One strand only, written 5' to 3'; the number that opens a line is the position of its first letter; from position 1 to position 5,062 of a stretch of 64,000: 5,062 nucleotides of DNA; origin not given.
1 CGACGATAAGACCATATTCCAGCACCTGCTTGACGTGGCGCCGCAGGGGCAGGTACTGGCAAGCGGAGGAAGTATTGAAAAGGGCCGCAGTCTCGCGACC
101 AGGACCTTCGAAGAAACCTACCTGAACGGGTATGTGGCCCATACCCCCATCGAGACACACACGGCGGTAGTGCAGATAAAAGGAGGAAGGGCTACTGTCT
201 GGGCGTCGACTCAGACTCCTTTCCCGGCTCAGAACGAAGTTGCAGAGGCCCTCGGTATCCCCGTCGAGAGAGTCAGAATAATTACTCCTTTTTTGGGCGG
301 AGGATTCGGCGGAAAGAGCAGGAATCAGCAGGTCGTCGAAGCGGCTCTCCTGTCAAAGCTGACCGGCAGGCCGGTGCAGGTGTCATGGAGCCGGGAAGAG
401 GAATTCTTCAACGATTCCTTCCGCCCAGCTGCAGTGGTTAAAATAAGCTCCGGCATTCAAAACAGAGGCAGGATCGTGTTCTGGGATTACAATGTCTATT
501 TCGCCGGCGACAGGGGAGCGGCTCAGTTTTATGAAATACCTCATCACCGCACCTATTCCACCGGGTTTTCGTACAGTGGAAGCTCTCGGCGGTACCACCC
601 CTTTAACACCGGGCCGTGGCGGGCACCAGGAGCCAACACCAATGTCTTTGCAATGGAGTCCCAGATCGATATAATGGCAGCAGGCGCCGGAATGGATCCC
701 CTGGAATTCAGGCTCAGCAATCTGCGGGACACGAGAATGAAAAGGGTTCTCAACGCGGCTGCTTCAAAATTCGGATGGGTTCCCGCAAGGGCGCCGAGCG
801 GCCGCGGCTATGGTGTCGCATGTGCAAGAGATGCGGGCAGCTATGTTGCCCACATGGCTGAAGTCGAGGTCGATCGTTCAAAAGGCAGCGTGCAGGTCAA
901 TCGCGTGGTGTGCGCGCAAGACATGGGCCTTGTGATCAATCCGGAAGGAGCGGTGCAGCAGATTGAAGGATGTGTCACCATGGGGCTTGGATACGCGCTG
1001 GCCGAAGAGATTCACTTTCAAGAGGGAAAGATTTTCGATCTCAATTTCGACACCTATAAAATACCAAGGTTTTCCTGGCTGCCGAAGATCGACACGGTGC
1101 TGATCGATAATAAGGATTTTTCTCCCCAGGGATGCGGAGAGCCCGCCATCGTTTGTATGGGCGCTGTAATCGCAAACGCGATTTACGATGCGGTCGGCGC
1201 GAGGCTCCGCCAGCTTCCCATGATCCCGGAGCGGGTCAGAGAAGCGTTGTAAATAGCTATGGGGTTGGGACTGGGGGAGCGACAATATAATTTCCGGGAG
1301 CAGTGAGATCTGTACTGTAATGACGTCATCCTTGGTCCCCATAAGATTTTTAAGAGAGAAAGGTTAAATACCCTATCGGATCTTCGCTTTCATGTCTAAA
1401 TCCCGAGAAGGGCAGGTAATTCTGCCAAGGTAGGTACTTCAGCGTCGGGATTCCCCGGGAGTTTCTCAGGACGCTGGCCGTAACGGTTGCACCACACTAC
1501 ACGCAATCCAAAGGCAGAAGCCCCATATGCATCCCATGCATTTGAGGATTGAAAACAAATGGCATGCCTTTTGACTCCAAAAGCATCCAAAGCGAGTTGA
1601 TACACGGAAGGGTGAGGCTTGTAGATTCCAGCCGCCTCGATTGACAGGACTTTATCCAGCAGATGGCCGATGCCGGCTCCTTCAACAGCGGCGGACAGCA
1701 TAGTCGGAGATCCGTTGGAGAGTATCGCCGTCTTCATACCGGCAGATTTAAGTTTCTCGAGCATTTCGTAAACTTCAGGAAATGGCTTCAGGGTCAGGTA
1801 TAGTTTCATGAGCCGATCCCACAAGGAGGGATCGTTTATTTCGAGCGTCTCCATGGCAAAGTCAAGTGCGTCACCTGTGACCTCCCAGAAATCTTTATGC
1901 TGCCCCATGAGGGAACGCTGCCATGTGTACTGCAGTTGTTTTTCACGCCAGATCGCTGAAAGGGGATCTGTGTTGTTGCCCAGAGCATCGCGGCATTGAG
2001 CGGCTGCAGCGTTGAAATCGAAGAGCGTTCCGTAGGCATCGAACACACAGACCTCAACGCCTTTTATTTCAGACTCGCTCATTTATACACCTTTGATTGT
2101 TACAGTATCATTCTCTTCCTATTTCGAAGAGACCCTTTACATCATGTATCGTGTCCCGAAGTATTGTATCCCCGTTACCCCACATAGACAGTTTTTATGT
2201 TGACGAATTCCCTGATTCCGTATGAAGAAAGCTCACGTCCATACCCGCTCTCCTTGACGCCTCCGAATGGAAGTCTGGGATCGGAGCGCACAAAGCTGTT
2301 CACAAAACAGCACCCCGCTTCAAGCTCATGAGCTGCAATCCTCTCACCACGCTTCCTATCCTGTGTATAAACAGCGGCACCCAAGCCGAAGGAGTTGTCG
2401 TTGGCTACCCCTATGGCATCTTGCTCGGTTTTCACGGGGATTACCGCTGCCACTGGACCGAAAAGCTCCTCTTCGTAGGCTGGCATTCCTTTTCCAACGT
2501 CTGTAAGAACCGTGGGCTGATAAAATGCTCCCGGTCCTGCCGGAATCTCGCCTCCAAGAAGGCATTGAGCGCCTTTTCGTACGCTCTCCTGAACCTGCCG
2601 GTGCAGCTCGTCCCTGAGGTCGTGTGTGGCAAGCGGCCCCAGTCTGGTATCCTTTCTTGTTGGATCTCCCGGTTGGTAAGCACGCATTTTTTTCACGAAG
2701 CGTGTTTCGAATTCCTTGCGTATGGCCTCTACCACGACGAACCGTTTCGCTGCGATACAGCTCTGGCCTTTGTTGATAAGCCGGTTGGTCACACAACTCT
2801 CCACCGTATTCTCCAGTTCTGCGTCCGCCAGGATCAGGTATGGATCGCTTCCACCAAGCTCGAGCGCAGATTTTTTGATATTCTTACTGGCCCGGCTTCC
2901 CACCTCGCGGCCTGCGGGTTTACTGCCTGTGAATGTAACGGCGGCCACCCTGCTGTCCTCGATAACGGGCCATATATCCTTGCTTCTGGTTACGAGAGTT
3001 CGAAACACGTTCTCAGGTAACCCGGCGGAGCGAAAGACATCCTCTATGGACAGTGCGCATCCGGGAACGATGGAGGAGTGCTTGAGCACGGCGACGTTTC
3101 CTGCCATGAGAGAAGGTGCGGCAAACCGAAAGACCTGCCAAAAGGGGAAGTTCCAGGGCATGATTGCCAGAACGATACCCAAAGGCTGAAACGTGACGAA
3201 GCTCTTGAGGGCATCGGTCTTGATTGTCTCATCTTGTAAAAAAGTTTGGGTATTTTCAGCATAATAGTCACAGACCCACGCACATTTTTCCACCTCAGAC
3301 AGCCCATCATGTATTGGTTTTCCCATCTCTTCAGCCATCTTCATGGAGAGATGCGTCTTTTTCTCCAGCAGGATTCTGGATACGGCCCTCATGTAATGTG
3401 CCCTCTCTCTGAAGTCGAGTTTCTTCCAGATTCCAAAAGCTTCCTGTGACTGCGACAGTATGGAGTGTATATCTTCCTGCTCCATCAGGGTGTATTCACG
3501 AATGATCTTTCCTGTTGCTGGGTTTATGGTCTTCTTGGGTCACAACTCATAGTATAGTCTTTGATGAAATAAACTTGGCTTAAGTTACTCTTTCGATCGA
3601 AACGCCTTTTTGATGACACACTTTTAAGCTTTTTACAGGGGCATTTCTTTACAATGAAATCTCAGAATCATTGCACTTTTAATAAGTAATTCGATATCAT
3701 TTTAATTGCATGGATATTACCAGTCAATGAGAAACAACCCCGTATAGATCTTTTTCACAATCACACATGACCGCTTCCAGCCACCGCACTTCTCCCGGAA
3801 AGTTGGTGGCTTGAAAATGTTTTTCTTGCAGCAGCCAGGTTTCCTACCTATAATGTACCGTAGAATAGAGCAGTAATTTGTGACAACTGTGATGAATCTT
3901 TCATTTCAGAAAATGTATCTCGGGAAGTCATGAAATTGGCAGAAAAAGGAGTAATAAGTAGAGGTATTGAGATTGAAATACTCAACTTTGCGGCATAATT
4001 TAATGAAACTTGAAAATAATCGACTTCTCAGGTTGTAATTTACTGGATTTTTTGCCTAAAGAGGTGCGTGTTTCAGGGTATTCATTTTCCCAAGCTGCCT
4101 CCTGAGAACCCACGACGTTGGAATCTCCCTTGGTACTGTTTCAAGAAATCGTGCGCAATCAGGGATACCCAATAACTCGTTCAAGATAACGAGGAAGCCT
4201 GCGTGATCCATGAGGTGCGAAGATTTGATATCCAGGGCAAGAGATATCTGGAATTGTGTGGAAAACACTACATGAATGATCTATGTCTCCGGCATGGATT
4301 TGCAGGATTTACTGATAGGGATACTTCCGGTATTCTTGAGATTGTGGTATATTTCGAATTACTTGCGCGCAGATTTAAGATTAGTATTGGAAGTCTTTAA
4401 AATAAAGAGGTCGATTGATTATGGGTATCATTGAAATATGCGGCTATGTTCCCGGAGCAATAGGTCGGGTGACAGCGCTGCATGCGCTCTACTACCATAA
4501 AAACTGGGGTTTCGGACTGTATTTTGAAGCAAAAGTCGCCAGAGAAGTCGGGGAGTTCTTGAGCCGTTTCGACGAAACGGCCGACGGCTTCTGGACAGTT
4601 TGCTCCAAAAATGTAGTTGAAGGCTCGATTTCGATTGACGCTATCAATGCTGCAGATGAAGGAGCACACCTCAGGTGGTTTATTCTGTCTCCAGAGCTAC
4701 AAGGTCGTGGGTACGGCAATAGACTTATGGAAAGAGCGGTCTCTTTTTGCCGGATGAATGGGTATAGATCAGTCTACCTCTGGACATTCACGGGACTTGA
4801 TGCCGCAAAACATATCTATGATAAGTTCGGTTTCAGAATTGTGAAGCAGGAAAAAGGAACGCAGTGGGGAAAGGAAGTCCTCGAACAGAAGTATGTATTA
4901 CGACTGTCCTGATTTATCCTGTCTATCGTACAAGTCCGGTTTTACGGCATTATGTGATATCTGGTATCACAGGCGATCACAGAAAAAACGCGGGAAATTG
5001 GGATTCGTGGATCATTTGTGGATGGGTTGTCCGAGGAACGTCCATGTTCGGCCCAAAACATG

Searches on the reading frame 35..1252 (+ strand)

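Call 7: search_protein_families(library=ncbifam, proteins=[window:35-1252:+], max_evalue=0.00001)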
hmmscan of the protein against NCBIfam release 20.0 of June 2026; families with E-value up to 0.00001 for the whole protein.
window:35-1252:+ (405 aa): 13 families
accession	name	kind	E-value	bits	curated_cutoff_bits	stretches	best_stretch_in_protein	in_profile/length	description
NF043082.1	XdhA_XDHase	equivalog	6e-60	203.2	780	2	15-237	167-398/758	xanthine dehydrogenase subunit XdhA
TIGR03194.1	4hydrxCoA_A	equivalog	5.9e-57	193.6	994.55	2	12-236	150-384/746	4-hydroxybenzoyl-CoA reductase subunit alpha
NF041671.1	peri_hyde_PaoC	equivalog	1.4e-55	189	1180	2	11-234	165-389/735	aldehyde oxidoreductase molybdenum-binding subunit PaoC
NF007426.0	PRK09970.1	equivalog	2.8e-55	187.7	916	2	10-233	165-397/761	xanthine dehydrogenase molybdenum-binding subunit XdhA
TIGR03196.1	pucD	equivalog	3.8e-48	164.5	783.65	2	269-400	618-753/763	xanthine dehydrogenase subunit D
NF041018.1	glyceraldDH_alpha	equivalog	6.9e-40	137.1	790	2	269-401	604-740/741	glyceraldehyde dehydrogenase subunit alpha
TIGR03311.1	Se_dep_XDH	equivalog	1.6e-36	125.7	830.45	2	26-229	329-539/848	selenium-dependent xanthine dehydrogenase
TIGR03313.1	Se_sel_red_Mo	hypoth_equivalog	7.3e-33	113.3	1101.9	2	11-151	361-501/951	molybdopterin-dependent oxidoreductase Mo/Fe-S-binding subunit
NF045668.1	pterin_aldehy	equivalog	1.1e-31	109.8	1100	2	270-405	767-904/905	molybdopterin-dependent aldehyde oxidoreductase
NF040766.1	CODH_aero_grp5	exception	3.5e-31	108.2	950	2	272-400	647-780/785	aerobic carbon-monoxide dehydrogenase large subunit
TIGR02965.1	xanthine_xdhB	equivalog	1.8e-29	102.5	849.5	2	21-236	156-381/758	xanthine dehydrogenase molybdopterin binding subunit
TIGR02416.1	CO_dehy_Mo_lg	equivalog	7e-20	70.8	991.15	2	32-149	182-302/770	aerobic carbon-monoxide dehydrogenase large subunit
TIGR02969.1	mam_aldehyde_ox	subfamily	8.9e-18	63.2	1912.3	2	270-390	1156-1282/1330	aldehyde oxidase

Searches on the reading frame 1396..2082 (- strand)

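Call 7: search_protein_families(library=ncbifam, proteins=[window:1396-2082:-], max_evalue=0.00001)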
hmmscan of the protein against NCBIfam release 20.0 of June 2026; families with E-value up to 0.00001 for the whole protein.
window:1396-2082:- (228 aa): 14 families
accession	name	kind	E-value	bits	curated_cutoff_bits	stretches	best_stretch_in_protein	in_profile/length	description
TIGR01428.1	HAD_type_II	equivalog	7.6e-64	215.4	125.4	1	10-204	2-196/197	haloacid dehalogenase type II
TIGR01493.1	HAD-SF-IA-v2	subfamily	4.5e-33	114.8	39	1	12-191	2-161/161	HAD-IA family hydrolase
TIGR02253.1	CTE7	subfamily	3e-18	66.4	169.75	1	95-222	90-220/221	TIGR02253 family HAD-type hydrolase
TIGR02254.1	YjjG_YfnB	equivalog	1.7e-12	47.3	159.9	1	13-222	5-219/223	YjjG family noncanonical pyrimidine nucleotidase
NF006976.0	PRK09449.1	equivalog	1.9e-11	43.9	183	1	80-226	75-222/225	pyrimidine 5'-nucleotidase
NF053830.1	RUBPPhHalo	equivalog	7.6e-10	38.8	330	1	88-223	95-231/234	ribulose-1,5-bisphosphate 5-phosphatase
TIGR02252.1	DREG-2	subfamily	7.7e-10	38.9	155.2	1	55-197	57-203/203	HAD hydrolase, REG-2-like, family IA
NF009695.0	PRK13222.1-2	equivalog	8e-09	35.3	225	1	98-222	93-218/226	phosphoglycolate phosphatase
TIGR01449.2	PGP_bact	equivalog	1e-08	35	180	1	99-226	85-213/213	phosphoglycolate phosphatase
TIGR02247.1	HAD-1A3-hyp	subfamily_domain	1.4e-08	34.8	125.4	1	98-179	93-176/211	epoxide hydrolase N-terminal domain-like phosphatase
TIGR01993.1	Pyr-5-nucltdase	equivalog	2.1e-08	34.2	142.9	1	94-196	79-181/183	pyrimidine 5'-nucleotidase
NF009697.0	PRK13222.1-4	equivalog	1.9e-07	30.7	327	1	100-196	95-191/232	phosphoglycolate phosphatase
TIGR01454.1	AHBA_synth_RP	hypoth_equivalog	2.4e-07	30.6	246.65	1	81-198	58-177/205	AHBA synthesis associated protein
NF009804.0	PRK13288.1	equivalog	3e-07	30.1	218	1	98-184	81-167/215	pyrophosphatase PpaX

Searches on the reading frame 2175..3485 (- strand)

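Call 7: search_protein_families(library=ncbifam, proteins=[window:2175-3485:-], max_evalue=0.00001)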
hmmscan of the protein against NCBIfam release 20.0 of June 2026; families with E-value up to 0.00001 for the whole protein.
window:2175-3485:- (436 aa): 41 families (the best 25 are shown)
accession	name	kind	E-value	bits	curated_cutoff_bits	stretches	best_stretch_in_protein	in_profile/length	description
NF006915.0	PRK09406.1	equivalog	4.1e-155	517.1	730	1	2-436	21-457/457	NADP-dependent succinic semialdehyde dehydrogenase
NF010575.0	PRK13968.1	equivalog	1.1e-137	460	855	1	3-434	28-458/462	succinate-semialdehyde dehydrogenase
NF042989.1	AldDh_AldH_Clos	equivalog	1.3e-136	456.1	800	1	4-434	23-456/458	aldehyde dehydrogenase AldH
TIGR01780.1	SSADH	subfamily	5.6e-94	315.6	646.35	1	5-431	20-448/448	succinate-semialdehyde dehydrogenase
TIGR01804.1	BADH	equivalog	1.5e-92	310.6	668.6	1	3-431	34-467/467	betaine-aldehyde dehydrogenase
NF009725.0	PRK13252.1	equivalog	9.9e-91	304.6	593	1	3-435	43-479/488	betaine-aldehyde dehydrogenase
NF006916.0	PRK09407.1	equivalog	2.1e-90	303.8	521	1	2-433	54-490/526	succinic semialdehyde dehydrogenase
NF010000.0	PRK13473.1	subfamily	2.9e-88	296.6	615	1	3-434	38-471/475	aminobutyraldehyde dehydrogenase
NF040648.1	lactal_redase_Meth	equivalog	4.8e-86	289.6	650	1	2-435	31-462/463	lactaldehyde dehydrogenase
TIGR02299.1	HpaE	equivalog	7.4e-83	278.8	638.35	1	3-435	37-476/488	5-carboxymethyl-2-hydroxymuconate semialdehyde dehydrogenase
NF007497.0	PRK10090.1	equivalog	1.7e-82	277.8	500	1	3-435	43-477/480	aldehyde dehydrogenase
NF008415.0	PRK11241.1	equivalog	9.1e-82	275.2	828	1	4-435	48-480/482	NADP-dependent succinate-semialdehyde dehydrogenase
NF042993.1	AlphKGSA_gudD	equivalog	1.9e-77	261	770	1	3-435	41-480/481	alpha-ketoglutaric semialdehyde dehydrogenase GucD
NF040792.1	glyc_ald_dh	equivalog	5.9e-77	259.7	760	1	3-435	37-473/488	D-glyceraldehyde dehydrogenase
NF047626.1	SulfactDhSafD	equivalog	1.1e-69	235.7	700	1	4-433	23-452/454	sulfoacetaldehyde dehydrogenase SafD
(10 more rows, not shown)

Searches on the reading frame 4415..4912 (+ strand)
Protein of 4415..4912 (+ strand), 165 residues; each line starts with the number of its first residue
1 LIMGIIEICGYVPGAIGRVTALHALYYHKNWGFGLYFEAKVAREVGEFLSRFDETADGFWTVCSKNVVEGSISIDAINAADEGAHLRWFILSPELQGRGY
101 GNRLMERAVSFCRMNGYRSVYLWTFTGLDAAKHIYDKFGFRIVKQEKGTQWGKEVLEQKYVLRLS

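Call 7: search_protein_families(library=ncbifam, proteins=[window:4415-4912:+], max_evalue=0.00001)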
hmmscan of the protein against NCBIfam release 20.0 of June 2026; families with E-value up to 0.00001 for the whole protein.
window:4415-4912:+ (165 aa): 2 families
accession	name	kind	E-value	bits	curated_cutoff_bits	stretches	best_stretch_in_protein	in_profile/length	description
TIGR01575.1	rimI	equivalog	4.6e-07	30.1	86.4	1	80-147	52-119/132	ribosomal protein S18-alanine N-acetyltransferase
NF040501.1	resist_ArsN2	equivalog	1.6e-06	27.8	125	1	70-147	35-108/133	arsenic resistance N-acetyltransferase ArsN2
